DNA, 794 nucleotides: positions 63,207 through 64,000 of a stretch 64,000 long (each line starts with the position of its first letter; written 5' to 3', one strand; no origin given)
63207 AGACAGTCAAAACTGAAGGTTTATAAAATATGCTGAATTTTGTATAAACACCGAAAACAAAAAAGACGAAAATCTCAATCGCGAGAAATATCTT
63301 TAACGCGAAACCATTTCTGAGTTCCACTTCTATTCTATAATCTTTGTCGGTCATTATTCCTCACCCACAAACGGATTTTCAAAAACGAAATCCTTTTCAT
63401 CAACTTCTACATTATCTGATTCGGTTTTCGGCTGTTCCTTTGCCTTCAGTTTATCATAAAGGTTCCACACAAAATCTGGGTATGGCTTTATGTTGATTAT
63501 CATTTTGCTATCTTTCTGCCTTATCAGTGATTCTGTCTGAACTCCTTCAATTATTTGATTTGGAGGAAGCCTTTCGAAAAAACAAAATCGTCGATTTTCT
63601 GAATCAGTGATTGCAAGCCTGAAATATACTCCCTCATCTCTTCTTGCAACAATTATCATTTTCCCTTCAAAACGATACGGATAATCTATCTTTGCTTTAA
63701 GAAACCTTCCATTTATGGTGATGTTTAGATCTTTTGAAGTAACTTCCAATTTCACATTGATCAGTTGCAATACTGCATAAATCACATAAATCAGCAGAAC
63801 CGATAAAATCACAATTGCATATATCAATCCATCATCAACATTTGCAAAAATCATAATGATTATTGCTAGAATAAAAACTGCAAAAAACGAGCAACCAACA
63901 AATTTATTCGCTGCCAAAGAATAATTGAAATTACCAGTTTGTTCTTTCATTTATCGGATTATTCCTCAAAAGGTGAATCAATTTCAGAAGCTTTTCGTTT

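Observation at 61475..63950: Array of at least four tandem paralogous 2TM proteins with a conserved acidic C-terminal 'F-x-x-P-F-V-(E/G)-E' tail, continuing beyond the window edge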

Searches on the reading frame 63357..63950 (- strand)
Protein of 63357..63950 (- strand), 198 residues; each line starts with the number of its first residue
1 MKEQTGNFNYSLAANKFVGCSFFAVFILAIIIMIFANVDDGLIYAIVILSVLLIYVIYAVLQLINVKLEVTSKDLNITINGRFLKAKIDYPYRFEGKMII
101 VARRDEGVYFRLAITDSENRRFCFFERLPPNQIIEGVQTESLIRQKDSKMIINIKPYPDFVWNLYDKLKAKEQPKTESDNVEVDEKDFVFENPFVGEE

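Call 5: search_protein_families(library=pfam, proteins=[window:63357-63950:-], max_evalue=10)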
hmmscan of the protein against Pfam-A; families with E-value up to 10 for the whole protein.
window:63357-63950:- (198 aa): 2 families
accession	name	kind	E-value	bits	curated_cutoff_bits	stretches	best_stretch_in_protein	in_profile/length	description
PF20197.3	DUF6560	-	0.00048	20.8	27.8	1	7-87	41-119/174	Family of unknown function (DUF6560)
PF20226.3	DUF6585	-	0.065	13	27.7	1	9-73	18-85/249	Family of unknown function (DUF6585)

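Call 9: find_homologous_proteins(query=A1, max_evalue=0.001)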
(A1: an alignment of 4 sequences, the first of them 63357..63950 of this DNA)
Query A1 (4 sequences) (198 aa, profile of the alignment): 3 proteins with E <= 0.001 among 1911 candidates.
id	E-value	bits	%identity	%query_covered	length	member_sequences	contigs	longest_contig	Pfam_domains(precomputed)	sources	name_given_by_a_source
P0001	7.4e-68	246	100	100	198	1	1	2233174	-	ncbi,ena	-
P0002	3.2e-66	241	-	-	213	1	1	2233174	-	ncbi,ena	-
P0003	2.4e-65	238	24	50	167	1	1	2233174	-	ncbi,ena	-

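Call 11: find_encoding_contigs(protein=P0001, flank=10000, max_places=4)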
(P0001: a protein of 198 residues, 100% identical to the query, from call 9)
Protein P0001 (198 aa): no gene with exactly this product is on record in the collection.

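Call 12: find_encoding_contigs(protein=P0002, flank=10000, max_places=4)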
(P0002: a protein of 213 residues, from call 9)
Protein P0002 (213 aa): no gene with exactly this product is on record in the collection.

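Call 15: find_related_loci(query=P0001, collection=genome_contigs, flank=10000)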
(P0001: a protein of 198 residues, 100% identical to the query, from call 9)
Query P0001 (198 aa) in genome_contigs; peptide patterns used: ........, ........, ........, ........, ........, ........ (x = any residue, [..] = any of these).
129 stretches matched a pattern, but none encodes a relative of the query by tblastn (E <= 1e-3).

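Call 17: search_protein_families(library=ncbifam, proteins=[window:63357-63950:-], max_evalue=0.1)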
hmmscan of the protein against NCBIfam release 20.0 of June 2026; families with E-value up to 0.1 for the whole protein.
window:63357-63950:- (198 aa): 1 family
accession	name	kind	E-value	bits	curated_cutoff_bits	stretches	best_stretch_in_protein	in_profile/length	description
NF043039.1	HgcAB_like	equivalog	0.066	12.8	285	1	15-70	157-211/350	HgcAB-like fusion protein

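Call 18: search_protein_families(library=padloc, proteins=[window:63357-63950:-], max_evalue=1)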
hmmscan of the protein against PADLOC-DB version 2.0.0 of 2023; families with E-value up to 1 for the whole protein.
window:63357-63950:- (198 aa): 0 families

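Call 20: search_protein_representatives(alignment_id=A1)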
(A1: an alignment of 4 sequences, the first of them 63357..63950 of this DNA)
Query: 4 sequences, 206 profile positions. Proteins with E-value up to 0.001 (for the whole library): 11; up to 1e-10: 7; up to 1e-30: 4. The best 11 are listed.
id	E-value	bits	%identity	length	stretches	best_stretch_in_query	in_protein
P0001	2.3e-68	246.4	-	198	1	1-206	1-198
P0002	1.0e-66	241.1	-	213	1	1-205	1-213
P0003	7.7e-66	238.2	-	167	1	9-177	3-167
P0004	3.9e-65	235.9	-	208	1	1-206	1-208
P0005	1.8e-20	90.0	-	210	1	2-204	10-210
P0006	5.6e-13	65.6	-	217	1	8-182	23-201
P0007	1.7e-12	64.0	-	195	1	9-189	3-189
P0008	3.6e-10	56.4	-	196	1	9-192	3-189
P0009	9.4e-09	51.8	-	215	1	14-204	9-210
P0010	3.8e-06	43.3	-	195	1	30-191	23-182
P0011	4.2e-05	39.8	-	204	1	24-204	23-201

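Call 22: list_cluster_members(proteins=[P0005, P0006, P0007, P0008, P0009, P0010, P0011])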
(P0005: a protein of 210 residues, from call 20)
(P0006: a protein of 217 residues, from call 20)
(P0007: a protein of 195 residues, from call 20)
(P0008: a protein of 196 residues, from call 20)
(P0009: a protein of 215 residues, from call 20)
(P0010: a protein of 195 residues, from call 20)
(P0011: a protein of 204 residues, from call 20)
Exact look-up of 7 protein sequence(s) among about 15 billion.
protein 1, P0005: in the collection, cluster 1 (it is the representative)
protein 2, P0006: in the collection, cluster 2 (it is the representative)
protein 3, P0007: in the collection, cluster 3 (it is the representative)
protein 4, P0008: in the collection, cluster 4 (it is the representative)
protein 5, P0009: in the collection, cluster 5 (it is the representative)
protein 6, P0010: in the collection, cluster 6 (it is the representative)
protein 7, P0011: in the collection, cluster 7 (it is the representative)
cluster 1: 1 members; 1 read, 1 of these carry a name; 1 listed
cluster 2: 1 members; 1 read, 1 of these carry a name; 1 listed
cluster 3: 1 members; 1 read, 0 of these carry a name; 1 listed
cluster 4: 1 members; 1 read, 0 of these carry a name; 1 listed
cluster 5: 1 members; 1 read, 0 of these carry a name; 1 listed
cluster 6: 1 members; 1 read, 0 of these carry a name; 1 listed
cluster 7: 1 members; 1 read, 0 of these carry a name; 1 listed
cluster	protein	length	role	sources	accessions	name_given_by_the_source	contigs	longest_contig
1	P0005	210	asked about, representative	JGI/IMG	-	hypothetical protein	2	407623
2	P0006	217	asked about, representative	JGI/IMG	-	hypothetical protein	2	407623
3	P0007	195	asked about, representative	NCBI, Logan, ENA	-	-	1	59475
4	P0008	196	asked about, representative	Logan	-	-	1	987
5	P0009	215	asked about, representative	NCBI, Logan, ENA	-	-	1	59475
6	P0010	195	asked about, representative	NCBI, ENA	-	-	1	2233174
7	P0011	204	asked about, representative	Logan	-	-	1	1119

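Call 24: find_homologous_proteins(query=A2, max_evalue=0.01)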
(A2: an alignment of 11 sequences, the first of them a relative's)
Query A2 (11 sequences) (198 aa, profile of the alignment): 3 proteins with E <= 0.01 among 3691 candidates.
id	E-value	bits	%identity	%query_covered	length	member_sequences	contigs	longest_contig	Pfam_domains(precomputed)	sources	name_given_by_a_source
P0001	1.0e-53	200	100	100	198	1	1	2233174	-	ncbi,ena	-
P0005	1.5e-51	193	27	28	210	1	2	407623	-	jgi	jgi:hypothetical protein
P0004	5.9e-40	155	25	54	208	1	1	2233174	-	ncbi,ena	-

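Call 25: find_encoding_contigs(protein=P0005, flank=10000, max_places=4)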
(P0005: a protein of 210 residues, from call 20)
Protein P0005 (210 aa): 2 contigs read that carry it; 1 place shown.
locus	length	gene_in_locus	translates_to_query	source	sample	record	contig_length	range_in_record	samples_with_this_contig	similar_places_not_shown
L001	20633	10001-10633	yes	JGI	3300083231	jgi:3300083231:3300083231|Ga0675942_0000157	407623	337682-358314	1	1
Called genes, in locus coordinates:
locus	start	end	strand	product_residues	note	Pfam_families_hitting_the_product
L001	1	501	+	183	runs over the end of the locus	-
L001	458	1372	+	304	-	PF01992:vATP-synt_AC39 (weak)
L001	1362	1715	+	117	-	PF01990:ATP-synt_F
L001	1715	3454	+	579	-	PF02874:ATP-synt_ab_N, PF16886:ATP-synt_ab_Xtn, PF00006:ATP-synt_ab, PF22919:ATP-synt_VA_C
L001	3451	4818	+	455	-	PF02874:ATP-synt_ab_N, PF00006:ATP-synt_ab, PF22919:ATP-synt_VA_C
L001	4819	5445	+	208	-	PF01813:ATP-synt_D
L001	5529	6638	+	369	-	-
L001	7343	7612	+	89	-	-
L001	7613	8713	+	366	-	PF17396:DUF1611_N, PF07755:DUF1611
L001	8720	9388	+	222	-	-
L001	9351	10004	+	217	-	-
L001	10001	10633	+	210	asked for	-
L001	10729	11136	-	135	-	PF11731:Cdd1 (faint), PF14520:HHH_5 (faint), PF14229:DUF4332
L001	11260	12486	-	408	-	PF05221:AdoHcyase, PF00670:AdoHcyase_NAD, PF02826:2-Hacid_dh_C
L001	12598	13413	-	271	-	PF00106:adh_short, PF13561:adh_short_C2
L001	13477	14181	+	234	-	-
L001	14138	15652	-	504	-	PF19190:BACON_2 (faint), PF13004:BACON (faint)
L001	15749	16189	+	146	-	-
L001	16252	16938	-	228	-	PF02001:DUF134, PF02579:Nitro_FeMo-Co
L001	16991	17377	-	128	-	PF02579:Nitro_FeMo-Co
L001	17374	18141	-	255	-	-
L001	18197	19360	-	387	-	PF01676:Metalloenzyme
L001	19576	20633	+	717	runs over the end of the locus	PF13570:Beta-prop_ACSF4, PF23414:Beta-prop_EML_2 (faint), PF01011:PQQ (faint), PF13360:PQQ_2, PF13570:Beta-prop_ACSF4, PF13360:PQQ_2, PF13570:Beta-prop_ACSF4, PF07833:Cu_amine_oxidN1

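Call 28: search_protein_families(library=pfam, alignment_id=A2, max_evalue=1)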
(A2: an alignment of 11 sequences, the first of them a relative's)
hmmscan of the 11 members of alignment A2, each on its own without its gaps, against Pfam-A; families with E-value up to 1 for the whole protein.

A. member 1, P0001 (198 aa): 2 families
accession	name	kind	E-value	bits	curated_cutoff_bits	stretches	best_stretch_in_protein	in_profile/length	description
PF20197.3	DUF6560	-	0.00048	20.8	27.8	1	7-87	41-119/174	Family of unknown function (DUF6560)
PF20226.3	DUF6585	-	0.065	13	27.7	1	9-73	18-85/249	Family of unknown function (DUF6585)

B. families by the number of members that match (of 11 scanned): 16 families
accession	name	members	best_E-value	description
PF20197.3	DUF6560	1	0.00048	Family of unknown function (DUF6560)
PF15071.11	TMEM220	1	0.018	Transmembrane family 220, helix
PF11992.13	TgpA_N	1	0.028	TgpA N-terminal domain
PF13965.12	SID-1_RNA_chan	1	0.031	dsRNA-gated channel SID-1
PF24838.2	8xMP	1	0.043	Octameric membrane protein family (8xMP)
PF20226.3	DUF6585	1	0.065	Family of unknown function (DUF6585)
PF04246.17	RseC_MucC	1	0.068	Positive regulator of sigma(E), RseC/MucC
PF08647.16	BRE1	1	0.07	BRE1 E3 ubiquitin ligase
PF08823.16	PG_binding_2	1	0.11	Putative peptidoglycan binding domain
PF04144.18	SCAMP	1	0.11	SCAMP family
PF20664.2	DUF6814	1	0.12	Family of unknown function (DUF6814)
PF20543.3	CowN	1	0.14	N2-fixation sustaining protein CowN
PF13567.11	DUF4131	1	0.19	Domain of unknown function (DUF4131)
PF11023.14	DUF2614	1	0.23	Zinc-ribbon containing domain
PF13727.12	CoA_binding_3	1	0.34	CoA-binding domain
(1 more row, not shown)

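Call 32: find_related_loci(query=A3, collection=genome_contigs, flank=10000)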
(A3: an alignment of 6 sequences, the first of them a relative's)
Query A3 (195 aa) in genome_contigs; peptide patterns used: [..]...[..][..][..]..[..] (x = any residue, [..] = any of these).
36 stretches matched a pattern; 1 encode a relative of the query (tblastn E <= 1e-3); 1 distinct loci.
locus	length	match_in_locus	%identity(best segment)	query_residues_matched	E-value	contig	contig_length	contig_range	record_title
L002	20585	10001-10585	100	1-195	5e-128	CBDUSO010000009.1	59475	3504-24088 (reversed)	MAG TPA_asm: uncultured bacterium isolate SRR22302365_binner12_Refined_153 genome assembly, contig: ERZ25074835.186, who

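Call 34: predict_structure(alignment_id=A2)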
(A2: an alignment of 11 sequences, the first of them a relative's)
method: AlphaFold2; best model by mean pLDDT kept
length: 198 residues; sequences in the alignment: 11
mean_pLDDT: 76.2   pTM: 0.66
mean pLDDT of the five models: 76.2, 75.6, 75.6, 75.3, 71.0
residues with pLDDT >= 90: 22; 70-90: 127; 50-70: 30; < 50: 19
segments of 3 or more residues with pLDDT < 50: 174-190
pLDDT, mean of each block of 10 residues (from residue 1): 76 70 83 80 84 81 72 76 81 89 80 89 89 83 61 89 89 50 42 55
secondary structure, 60 per line:
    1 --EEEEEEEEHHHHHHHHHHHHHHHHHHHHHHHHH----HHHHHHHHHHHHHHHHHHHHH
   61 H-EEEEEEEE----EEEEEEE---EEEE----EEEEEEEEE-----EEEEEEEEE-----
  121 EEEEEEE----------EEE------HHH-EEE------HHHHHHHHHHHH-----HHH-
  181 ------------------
elements in order: E3-10 H11-35 H40-61 E63-70 E75-81 E85-88 E93-101 E107-115 E121-127 E138-140 E151-153 H160-171

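Call 38: fold_search(model_id=the predicted structure, library=pdb)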
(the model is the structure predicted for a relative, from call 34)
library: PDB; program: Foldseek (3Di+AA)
matches with E <= 10: 551; with E <= 0.001: 0
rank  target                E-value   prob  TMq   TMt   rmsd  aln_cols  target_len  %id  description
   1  8kei_D                2.2e-02  0.82  0.26  0.30   8.3       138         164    4  Cryo-EM structure of NADPH oxidase 2 in complex with p22phox and EROS (released 2024-05-22)
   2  5tuo_D                6.3e-02  0.41  0.20  0.19  13.3       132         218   11  Crystal structure of the complex of Helicobacter pylori alpha-carbonic anhydrase with 5-amino-1,3,4-thiadiazole-2-sulf (released 2017-09-13)
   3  4ygf_A                7.5e-02  0.44  0.18  0.17   8.7        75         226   13  Crystal structure of the complex of Helicobacter pylori alpha-Carbonic Anhydrase with acetazolamide (released 2015-07-01)
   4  5tv3_D                8.9e-02  0.30  0.20  0.18  13.4       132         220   11  Crystal structure of the complex of Helicobacter pylori alpha-carbonic anhydrase with (E)-5-(((4-(tert-butyl)phenyl)su (released 2017-09-20)
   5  5tuo_G                1.0e-01  0.41  0.22  0.20  12.0       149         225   11  Crystal structure of the complex of Helicobacter pylori alpha-carbonic anhydrase with 5-amino-1,3,4-thiadiazole-2-sulf (released 2017-09-13)
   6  5tt8_E                1.4e-01  0.30  0.21  0.19   9.9       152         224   10  Crystal structure of the complex of Helicobacter pylori alpha-carbonic anhydrase with benzolamide (released 2017-09-13)
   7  5tt8_D                1.4e-01  0.23  0.19  0.19  10.3       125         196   12  Crystal structure of the complex of Helicobacter pylori alpha-carbonic anhydrase with benzolamide (released 2017-09-13)
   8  4xz5_A                1.5e-01  0.30  0.18  0.16   8.9        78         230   13  Structure of the thermostable alpha-Carbonic Anydrase from Thiomicrospira crunogena XCL-2 gammaproteobacterium (released 2015-07-29)
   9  5lgg                  1.6e-01  0.30  0.19  0.11  10.0       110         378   10  The N-terminal WD40 domain of Apc1 (Anaphase promoting complex subunit 1) (released 2016-10-05)
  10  7a9y_BBB              1.8e-01  0.33  0.19  0.25  13.2       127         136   13  Structural comparison of cellular retinoic acid binding protein I and II in the presence and absence of natural and  (released 2021-02-17)
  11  5tuo_B                1.8e-01  0.25  0.20  0.18  10.2       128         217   12  Crystal structure of the complex of Helicobacter pylori alpha-carbonic anhydrase with 5-amino-1,3,4-thiadiazole-2-sulf (released 2017-09-13)
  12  4yha_D                1.8e-01  0.23  0.19  0.18  10.3       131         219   11  Crystal structure of the complex of Helicobacter pylori alpha-Carbonic Anhydrase with methazolamide (released 2015-07-01)
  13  4ygf_C                1.9e-01  0.30  0.18  0.17   8.7        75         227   13  Crystal structure of the complex of Helicobacter pylori alpha-Carbonic Anhydrase with acetazolamide (released 2015-07-01)
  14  4ygf_D                1.9e-01  0.20  0.18  0.17  11.7       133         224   11  Crystal structure of the complex of Helicobacter pylori alpha-Carbonic Anhydrase with acetazolamide (released 2015-07-01)
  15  5tuo_A                2.0e-01  0.28  0.18  0.16   8.7        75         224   13  Crystal structure of the complex of Helicobacter pylori alpha-carbonic anhydrase with 5-amino-1,3,4-thiadiazole-2-sulf (released 2017-09-13)
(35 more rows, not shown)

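Call 40: search_solved_structures(query=A2, max_evalue=10)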
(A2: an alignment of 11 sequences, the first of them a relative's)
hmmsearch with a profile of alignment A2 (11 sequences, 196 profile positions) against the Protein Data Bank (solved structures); distinct sequences matched with E-value up to 10: 1.
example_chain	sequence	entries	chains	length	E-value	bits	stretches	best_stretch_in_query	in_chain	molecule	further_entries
7qru_D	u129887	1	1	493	0.2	14.9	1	6-76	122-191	Na+/H+ antiporter subunit D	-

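Call 42: fold_search(model_id=the predicted structure, library=viral)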
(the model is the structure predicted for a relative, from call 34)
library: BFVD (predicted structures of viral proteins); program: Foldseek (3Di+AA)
matches with E <= 10: 358; with E <= 0.001: 0
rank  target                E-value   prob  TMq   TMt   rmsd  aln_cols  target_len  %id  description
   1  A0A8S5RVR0            5.5e-02  0.23  0.19  0.17  18.3       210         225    9  Uncharacterized protein [Siphoviridae sp. ctHip2]
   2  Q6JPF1                9.4e-02  0.11  0.12  0.04  14.7       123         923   10  DNA polymerase [Neodiprion lecontei nucleopolyhedrovirus (strain Canada)]
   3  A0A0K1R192            1.8e-01  0.09  0.13  0.12  17.8       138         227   17  Nuclear protein UL4 [Testudinid alphaherpesvirus 3]
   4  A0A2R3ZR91            2.0e-01  0.09  0.12  0.03  16.0       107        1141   12  (no name in the UniProt tables at hand)
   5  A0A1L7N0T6            2.1e-01  0.47  0.19  0.32  17.1        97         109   11  Uncharacterized protein [Ralstonia phage RP12]
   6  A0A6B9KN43            2.4e-01  0.20  0.20  0.22  17.2       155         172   13  (no name in the UniProt tables at hand)
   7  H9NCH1                2.5e-01  0.11  0.15  0.11   9.7        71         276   11  (no name in the UniProt tables at hand)
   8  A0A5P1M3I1            2.9e-01  0.10  0.15  0.07  12.8       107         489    3  Uncharacterized protein [Escherichia phage vB_EcoS-2004III]
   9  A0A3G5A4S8            3.0e-01  0.13  0.15  0.19   8.9        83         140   18  Uncharacterized protein [Harvfovirus sp.]
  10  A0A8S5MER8            3.4e-01  0.25  0.18  0.24  14.1       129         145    8  Uncharacterized protein [Siphoviridae sp. ctWuM9]
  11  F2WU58                3.4e-01  0.10  0.12  0.13  10.7        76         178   16  DNA polymerase (Fragment) [Equid gammaherpesvirus 2]
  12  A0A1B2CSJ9            3.8e-01  0.16  0.16  0.10  14.7       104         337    8  PlxyGVORF95 protein [Plutella xylostella granulovirus]
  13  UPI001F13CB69         4.1e-01  0.30  0.21  0.36   5.5        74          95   15  (no name look-up for this kind of identifier)
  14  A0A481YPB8            4.1e-01  0.11  0.13  0.14  11.8        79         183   10  Uncharacterized protein (Fragment) [Pithovirus LCDPAC02]
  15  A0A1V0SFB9            4.3e-01  0.21  0.14  0.27   9.2        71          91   13  Uncharacterized protein [Hokovirus HKV1]
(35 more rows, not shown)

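Call 43: find_related_loci(query=A3, collection=metagenome_contigs, flank=10000)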
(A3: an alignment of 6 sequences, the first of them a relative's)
Query A3 (195 aa) in metagenome_contigs; peptide patterns used: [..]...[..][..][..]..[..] (x = any residue, [..] = any of these).
38 stretches matched a pattern, but none encodes a relative of the query by tblastn (E <= 1e-3).

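Call 57: predict_structure(alignment_id=A6)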
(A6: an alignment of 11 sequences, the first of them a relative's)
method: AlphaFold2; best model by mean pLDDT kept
length: 213 residues; sequences in the alignment: 11
mean_pLDDT: 77.7   pTM: 0.66
mean pLDDT of the five models: 77.7, 75.8, 74.7, 74.1, 73.7
residues with pLDDT >= 90: 64; 70-90: 86; 50-70: 43; < 50: 20
segments of 3 or more residues with pLDDT < 50: 1-4, 185-191, 205-207, 211-213
pLDDT, mean of each block of 10 residues (from residue 1): 60 91 91 86 81 90 91 90 91 91 71 81 90 66 56 83 89 85 47 57 54 43
secondary structure, 60 per line:
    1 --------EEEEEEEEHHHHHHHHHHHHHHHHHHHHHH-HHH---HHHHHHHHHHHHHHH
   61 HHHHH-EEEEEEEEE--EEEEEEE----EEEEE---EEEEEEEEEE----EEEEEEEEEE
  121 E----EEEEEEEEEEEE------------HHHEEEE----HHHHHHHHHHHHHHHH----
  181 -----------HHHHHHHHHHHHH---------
elements in order: E9-16 H17-38 H46-65 E67-75 E78-84 E89-93 E97-106 E111-121 E126-137 E153-156 H161-176 H192-204
